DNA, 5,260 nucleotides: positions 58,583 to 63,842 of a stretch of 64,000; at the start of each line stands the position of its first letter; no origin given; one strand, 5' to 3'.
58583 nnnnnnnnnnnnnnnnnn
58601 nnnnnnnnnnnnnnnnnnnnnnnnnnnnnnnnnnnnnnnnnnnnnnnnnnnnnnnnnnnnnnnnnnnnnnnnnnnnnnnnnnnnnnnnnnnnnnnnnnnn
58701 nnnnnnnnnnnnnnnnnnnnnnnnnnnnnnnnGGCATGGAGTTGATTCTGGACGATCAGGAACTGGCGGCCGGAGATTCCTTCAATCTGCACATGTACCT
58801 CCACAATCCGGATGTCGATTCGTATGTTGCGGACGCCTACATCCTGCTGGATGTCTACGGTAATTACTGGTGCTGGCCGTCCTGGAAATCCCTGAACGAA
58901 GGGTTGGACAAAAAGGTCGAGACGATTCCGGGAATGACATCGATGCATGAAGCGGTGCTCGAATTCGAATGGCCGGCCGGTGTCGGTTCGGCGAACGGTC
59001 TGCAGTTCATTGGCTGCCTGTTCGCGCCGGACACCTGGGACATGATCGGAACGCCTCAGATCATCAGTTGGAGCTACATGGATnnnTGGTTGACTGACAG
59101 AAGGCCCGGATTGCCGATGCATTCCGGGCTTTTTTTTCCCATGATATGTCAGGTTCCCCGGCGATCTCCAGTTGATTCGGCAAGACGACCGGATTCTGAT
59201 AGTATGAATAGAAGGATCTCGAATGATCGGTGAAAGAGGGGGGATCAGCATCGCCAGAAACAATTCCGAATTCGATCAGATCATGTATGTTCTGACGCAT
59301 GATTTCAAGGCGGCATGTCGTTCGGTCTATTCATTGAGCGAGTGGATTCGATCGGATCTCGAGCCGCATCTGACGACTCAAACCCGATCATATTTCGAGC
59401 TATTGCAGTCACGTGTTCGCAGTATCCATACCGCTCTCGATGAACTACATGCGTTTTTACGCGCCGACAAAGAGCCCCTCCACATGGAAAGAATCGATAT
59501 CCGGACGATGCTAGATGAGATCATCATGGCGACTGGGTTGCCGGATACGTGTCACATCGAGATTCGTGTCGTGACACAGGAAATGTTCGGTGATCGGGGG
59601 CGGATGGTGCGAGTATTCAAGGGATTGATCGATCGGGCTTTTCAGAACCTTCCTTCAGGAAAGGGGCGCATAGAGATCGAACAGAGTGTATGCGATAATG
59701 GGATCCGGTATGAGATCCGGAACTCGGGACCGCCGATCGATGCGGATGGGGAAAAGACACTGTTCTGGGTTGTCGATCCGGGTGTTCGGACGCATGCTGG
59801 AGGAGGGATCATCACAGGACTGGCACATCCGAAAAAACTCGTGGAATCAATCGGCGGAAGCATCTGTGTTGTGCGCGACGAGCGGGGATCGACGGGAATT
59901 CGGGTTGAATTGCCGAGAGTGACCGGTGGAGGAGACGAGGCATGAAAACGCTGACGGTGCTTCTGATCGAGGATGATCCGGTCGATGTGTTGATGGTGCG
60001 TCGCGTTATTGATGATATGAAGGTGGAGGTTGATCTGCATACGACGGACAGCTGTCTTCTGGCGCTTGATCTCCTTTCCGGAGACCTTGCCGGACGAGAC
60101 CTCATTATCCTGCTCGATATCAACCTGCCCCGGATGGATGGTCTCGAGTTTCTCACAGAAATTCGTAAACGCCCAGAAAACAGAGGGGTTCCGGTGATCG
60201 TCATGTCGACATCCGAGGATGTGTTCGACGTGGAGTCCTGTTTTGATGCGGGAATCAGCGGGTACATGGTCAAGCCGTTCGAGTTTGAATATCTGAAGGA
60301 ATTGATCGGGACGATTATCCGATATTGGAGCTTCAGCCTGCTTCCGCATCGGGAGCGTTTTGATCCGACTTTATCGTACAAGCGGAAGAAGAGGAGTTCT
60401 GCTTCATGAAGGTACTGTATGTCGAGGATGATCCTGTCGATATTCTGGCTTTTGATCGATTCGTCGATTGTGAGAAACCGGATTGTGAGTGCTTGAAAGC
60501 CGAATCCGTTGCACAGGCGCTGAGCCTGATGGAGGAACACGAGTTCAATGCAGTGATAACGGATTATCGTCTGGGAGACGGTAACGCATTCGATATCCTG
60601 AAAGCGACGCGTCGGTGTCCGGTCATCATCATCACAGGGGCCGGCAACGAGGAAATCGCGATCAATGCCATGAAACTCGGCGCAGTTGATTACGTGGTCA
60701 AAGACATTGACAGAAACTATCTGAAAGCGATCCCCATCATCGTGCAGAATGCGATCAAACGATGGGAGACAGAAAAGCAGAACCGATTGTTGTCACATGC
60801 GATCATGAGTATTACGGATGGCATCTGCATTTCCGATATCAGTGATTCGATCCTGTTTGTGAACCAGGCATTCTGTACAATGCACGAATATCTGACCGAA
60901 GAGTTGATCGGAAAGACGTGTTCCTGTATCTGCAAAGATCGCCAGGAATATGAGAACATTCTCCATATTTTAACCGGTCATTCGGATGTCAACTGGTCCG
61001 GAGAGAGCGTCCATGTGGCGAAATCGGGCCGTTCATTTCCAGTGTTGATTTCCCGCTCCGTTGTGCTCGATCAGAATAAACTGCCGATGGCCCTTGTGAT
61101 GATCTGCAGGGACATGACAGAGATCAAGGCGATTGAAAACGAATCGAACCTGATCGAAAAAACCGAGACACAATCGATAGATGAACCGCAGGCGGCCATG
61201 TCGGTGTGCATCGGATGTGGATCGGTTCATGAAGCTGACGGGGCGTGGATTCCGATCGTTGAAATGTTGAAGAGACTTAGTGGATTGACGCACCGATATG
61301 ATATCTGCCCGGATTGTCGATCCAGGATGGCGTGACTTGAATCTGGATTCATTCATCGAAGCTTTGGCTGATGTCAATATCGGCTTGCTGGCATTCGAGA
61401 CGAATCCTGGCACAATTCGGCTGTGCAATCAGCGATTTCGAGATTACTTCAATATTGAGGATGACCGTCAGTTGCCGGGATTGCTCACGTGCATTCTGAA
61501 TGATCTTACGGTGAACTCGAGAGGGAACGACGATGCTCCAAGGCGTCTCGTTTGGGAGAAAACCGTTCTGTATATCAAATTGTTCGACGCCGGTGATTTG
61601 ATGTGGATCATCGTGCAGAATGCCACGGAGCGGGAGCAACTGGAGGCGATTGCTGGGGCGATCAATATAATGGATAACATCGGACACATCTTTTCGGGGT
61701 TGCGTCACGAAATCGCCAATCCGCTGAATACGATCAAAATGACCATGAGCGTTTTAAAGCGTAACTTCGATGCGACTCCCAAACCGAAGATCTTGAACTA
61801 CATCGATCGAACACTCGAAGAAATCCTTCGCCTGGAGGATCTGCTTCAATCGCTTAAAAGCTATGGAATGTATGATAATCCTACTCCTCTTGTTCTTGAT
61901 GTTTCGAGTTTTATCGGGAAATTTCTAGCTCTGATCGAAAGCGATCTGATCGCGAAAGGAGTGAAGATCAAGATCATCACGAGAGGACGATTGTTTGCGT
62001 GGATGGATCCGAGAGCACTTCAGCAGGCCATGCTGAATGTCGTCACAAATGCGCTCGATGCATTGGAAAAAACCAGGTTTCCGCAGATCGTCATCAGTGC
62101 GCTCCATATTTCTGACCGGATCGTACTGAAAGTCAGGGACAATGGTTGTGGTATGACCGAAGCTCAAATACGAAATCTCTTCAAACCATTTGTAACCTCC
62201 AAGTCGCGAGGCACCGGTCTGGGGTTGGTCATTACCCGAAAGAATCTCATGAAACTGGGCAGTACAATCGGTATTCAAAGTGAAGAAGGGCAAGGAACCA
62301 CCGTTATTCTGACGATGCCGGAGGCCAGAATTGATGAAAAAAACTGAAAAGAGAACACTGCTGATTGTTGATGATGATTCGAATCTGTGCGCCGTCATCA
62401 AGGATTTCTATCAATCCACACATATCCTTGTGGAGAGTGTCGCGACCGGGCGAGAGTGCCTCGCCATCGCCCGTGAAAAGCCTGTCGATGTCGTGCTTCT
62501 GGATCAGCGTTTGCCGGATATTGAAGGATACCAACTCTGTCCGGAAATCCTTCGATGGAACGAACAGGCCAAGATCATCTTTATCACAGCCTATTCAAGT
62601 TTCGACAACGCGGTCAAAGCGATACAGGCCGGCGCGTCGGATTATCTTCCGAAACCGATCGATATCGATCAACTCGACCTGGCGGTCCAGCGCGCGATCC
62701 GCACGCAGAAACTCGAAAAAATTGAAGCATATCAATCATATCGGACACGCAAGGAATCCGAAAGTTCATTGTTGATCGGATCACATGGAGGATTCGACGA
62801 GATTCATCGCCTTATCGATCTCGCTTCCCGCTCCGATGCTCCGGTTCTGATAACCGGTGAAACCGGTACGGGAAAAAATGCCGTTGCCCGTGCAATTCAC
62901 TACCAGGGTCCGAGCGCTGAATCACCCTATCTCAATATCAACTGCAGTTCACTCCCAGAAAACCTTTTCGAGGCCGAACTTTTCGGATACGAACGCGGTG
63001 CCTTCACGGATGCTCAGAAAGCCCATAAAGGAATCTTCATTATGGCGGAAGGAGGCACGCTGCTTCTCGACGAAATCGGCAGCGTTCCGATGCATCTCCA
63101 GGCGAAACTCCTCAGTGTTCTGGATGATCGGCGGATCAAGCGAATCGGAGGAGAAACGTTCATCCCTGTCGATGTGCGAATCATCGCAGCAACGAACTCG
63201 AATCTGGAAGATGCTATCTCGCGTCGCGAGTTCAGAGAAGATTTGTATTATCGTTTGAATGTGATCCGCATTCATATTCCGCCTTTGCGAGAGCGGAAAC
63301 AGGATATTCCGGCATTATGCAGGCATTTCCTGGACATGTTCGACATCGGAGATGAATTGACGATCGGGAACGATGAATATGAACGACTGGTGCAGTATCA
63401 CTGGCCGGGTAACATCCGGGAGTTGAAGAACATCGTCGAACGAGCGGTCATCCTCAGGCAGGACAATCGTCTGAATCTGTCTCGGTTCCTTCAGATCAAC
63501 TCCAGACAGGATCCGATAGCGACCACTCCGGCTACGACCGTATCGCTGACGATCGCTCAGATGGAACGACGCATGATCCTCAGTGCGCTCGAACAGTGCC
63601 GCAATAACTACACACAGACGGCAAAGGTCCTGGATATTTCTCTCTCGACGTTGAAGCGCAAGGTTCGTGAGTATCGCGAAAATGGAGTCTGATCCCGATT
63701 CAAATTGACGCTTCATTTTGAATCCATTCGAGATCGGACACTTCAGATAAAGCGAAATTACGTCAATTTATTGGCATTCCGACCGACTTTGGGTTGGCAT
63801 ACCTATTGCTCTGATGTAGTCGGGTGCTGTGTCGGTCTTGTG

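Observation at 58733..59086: A conserved ~115-aa C-terminal domain shared by three unrelated secreted proteins: candidate undescribed sorting or secretion tag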

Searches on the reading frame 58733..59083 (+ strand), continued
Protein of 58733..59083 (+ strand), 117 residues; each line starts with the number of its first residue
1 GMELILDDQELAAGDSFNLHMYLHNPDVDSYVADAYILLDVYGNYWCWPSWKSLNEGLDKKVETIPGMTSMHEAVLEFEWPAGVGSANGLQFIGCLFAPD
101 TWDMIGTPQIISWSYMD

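Call 59: list_cluster_members(proteins=[P0002, P0003, P0007, P0009, P0014, P0021, P0037, P0065, P0092, P0124])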
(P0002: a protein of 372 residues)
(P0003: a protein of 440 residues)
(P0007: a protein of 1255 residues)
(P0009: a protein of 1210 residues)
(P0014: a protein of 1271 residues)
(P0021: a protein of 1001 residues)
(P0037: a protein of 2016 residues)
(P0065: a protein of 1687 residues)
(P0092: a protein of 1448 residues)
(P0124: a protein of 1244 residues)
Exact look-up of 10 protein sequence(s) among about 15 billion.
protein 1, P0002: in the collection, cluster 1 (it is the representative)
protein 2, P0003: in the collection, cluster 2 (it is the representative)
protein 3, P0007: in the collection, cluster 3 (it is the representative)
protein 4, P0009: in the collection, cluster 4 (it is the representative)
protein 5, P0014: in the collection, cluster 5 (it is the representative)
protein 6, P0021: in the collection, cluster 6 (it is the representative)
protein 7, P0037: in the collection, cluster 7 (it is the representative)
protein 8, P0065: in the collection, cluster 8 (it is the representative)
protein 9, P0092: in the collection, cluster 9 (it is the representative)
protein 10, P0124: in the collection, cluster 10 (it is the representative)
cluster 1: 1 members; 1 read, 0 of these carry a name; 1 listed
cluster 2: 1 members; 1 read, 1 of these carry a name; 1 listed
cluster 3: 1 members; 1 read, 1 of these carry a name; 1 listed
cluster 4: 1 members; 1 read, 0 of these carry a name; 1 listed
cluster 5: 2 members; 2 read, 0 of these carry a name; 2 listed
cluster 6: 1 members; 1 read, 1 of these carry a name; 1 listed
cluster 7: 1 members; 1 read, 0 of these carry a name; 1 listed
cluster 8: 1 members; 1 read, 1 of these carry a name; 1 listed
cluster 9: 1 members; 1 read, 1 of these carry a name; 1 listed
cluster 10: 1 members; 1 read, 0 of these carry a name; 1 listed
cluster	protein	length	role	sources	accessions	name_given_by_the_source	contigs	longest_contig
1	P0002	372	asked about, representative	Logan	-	-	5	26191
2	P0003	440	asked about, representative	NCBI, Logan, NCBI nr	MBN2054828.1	hypothetical protein JW905_07895 [bacterium] | hypothetical protein [candidate division CSSED10-310 bacterium]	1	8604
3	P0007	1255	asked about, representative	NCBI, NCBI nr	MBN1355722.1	hypothetical protein JXA40_05550 [bacterium] | hypothetical protein [candidate division CSSED10-310 bacterium]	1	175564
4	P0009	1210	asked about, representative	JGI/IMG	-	-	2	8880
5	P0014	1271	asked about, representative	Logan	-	-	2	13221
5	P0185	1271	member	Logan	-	-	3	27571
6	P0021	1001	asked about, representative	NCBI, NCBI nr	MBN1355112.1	hypothetical protein JXA40_02465 [bacterium] | hypothetical protein [candidate division CSSED10-310 bacterium]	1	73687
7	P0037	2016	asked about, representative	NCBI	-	-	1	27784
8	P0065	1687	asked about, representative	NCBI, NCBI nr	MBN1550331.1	hypothetical protein JW979_02630 [bacterium] | hypothetical protein [candidate division CSSED10-310 bacterium]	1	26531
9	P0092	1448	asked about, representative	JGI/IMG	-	hypothetical protein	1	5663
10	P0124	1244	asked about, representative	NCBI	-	-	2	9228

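Call 71: find_encoding_contigs(protein=P0002, flank=2500, max_places=2)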
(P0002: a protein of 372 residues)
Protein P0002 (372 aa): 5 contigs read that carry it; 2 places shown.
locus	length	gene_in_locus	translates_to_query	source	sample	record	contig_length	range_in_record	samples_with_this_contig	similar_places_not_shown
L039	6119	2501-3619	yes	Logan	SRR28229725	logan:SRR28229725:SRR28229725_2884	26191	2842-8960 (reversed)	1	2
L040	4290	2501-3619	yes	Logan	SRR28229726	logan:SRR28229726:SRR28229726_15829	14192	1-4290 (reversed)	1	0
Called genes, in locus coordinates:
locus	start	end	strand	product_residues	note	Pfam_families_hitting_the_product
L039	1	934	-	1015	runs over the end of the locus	PF20009:GEVED (weak)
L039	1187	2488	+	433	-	-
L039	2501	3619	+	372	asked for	-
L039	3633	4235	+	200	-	-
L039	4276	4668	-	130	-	PF00072:Response_reg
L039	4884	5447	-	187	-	PF00583:Acetyltransf_1 (weak)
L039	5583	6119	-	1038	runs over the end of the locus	PF00112:Peptidase_C1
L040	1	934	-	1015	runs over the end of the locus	PF20009:GEVED (weak)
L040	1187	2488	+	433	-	-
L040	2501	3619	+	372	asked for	-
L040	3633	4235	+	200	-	-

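Call 72: find_encoding_contigs(protein=P0030, flank=2500, max_places=2)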
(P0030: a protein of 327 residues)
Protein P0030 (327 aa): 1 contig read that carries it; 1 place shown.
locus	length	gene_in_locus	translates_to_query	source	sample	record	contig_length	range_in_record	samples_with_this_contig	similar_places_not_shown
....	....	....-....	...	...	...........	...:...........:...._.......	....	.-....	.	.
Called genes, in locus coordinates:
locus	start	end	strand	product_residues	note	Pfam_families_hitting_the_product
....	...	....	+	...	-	-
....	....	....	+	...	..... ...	-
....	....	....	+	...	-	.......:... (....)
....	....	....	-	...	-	?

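Call 92: search_protein_families(library=pfam, alignment_id=A7, max_evalue=0.001)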
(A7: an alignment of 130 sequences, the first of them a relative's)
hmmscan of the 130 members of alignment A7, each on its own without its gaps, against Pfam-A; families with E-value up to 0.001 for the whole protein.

A. member 1, L026:776-1135:- (120 aa): 0 families

B. families by the number of members that match (of 130 scanned): 77 families (the first 25 are shown)
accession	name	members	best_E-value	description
PF03781.23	FGE-sulfatase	3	1.4e-22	Sulfatase-modifying factor enzyme 1-like domain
PF09586.16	YfhO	3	8.2e-07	Bacterial membrane protein YfhO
PF00860.26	Xan_ur_permease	2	8.7e-20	Permease family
PF25601.1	AAA_lid_14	2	2.7e-17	AAA+ ATPase lid domain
PF02954.25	HTH_8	2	3.7e-16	Bacterial regulatory protein, Fis family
PF02653.21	BPD_transp_2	2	6.9e-09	Branched-chain amino acid transport system / permease component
PF14403.11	CP_ATPgrasp_2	2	1.7e-05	Circularly permuted ATP-grasp type 2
PF07592.17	DDE_Tnp_ISAZ013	1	2.5e-46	Rhodopirellula transposase DDE domain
PF02397.22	Bac_transf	1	2.9e-43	Bacterial sugar transferase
PF03331.19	LpxC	1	2.9e-37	UDP-3-O-acyl N-acetylglycosamine deacetylase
PF06071.19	YchF-GTPase_C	1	1.4e-35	Protein of unknown function (DUF933)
PF17676.7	Peptidase_S66C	1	8.7e-30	LD-carboxypeptidase C-terminal domain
PF13932.14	SAM_GIDA_C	1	1.8e-26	tRNA modifying enzyme MnmG/GidA C-terminal helical bundle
PF02518.31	HATPase_c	1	2.8e-26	Histidine kinase-, DNA gyrase B-, and HSP90-like ATPase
PF00263.26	Secretin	1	9.7e-25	Bacterial type II and III secretion system protein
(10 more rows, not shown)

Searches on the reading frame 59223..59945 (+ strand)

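Call 19: search_protein_families(library=pfam, proteins=[window:59223-59945:+], max_evalue=0.001)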
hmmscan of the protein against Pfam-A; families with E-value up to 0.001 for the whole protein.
window:59223-59945:+ (240 aa): 1 family
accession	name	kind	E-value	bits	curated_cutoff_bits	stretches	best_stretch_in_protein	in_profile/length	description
PF02518.31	HATPase_c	-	2.7e-09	37.9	26.4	1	123-232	1-109/111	Histidine kinase-, DNA gyrase B-, and HSP90-like ATPase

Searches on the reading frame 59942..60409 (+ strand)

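Call 83: search_protein_families(library=pfam, proteins=[window:59942-60409:+], max_evalue=0.01)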
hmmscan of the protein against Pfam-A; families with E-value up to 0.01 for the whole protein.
window:59942-60409:+ (155 aa): 1 family
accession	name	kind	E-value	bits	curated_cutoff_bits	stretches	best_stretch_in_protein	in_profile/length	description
PF00072.30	Response_reg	-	1e-20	74.4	30.2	1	6-122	1-110/111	Response regulator receiver domain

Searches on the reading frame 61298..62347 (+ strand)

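Call 83: search_protein_families(library=pfam, proteins=[window:61298-62347:+], max_evalue=0.01)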
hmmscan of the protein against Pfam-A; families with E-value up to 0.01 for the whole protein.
window:61298-62347:+ (349 aa): 4 families
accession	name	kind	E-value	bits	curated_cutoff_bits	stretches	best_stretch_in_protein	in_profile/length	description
PF02518.31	HATPase_c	-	9.6e-25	87.6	26.4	1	237-343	2-110/111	Histidine kinase-, DNA gyrase B-, and HSP90-like ATPase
PF00512.31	HisKA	-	5.9e-08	33.1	26.9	1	131-190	5-61/66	His Kinase A (phospho-acceptor) domain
PF13589.12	HATPase_c_3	-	0.0012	19.3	25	1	242-304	4-62/137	Histidine kinase-, DNA gyrase B-, and HSP90-like ATPase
PF14501.12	HATPase_c_5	-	0.0017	18.7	22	0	239-334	4-96/102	GHKL domain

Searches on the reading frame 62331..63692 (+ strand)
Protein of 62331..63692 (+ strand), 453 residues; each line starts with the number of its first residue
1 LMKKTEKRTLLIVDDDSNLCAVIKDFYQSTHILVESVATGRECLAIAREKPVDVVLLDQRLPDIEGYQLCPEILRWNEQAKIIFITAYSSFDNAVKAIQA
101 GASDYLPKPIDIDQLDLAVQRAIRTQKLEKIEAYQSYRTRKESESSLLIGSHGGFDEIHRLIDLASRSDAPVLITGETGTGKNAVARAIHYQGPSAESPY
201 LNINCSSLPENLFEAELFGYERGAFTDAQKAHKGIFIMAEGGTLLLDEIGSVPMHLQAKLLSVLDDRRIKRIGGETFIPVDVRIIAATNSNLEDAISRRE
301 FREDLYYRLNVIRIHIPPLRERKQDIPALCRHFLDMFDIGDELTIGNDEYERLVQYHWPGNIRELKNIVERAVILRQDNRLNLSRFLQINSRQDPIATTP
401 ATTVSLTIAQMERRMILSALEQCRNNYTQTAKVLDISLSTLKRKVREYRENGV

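Call 19: search_protein_families(library=pfam, proteins=[window:62331-63692:+], max_evalue=0.001)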
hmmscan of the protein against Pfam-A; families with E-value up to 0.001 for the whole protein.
window:62331-63692:+ (453 aa): 10 families
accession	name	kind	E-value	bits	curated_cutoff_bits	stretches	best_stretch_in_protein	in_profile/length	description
PF00158.32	Sigma54_activat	-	1.1e-63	214.4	20.2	1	149-315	2-168/168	Sigma-54 interaction domain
PF00072.30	Response_reg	-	4.5e-27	94.9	30.2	1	11-119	2-110/111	Response regulator receiver domain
PF25601.1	AAA_lid_14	-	8.2e-19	67.7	27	1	320-388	1-72/87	AAA+ ATPase lid domain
PF14532.12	Sigma54_activ_2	-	1.9e-18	67.5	25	1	156-319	8-138/138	Sigma-54 interaction domain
PF02954.25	HTH_8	-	2.3e-11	43.6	22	1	408-448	2-42/42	Bacterial regulatory protein, Fis family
PF07728.20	AAA_5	-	1.9e-09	38.1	22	1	171-292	1-125/139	AAA domain (dynein-related subfamily)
PF00004.35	AAA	-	5.2e-07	30.6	21.2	1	172-299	1-121/131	ATPase family associated with various cellular activities (AAA)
PF07724.20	AAA_2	-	0.0002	21.9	27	1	172-300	6-135/166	AAA domain (Cdc48 subfamily)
PF12775.13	AAA_7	-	0.00062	19.8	25.8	0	159-207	23-71/181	P-loop containing dynein motor region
PF00493.29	MCM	-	0.00063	19.4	23.3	0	164-292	52-175/224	MCM P-loop domain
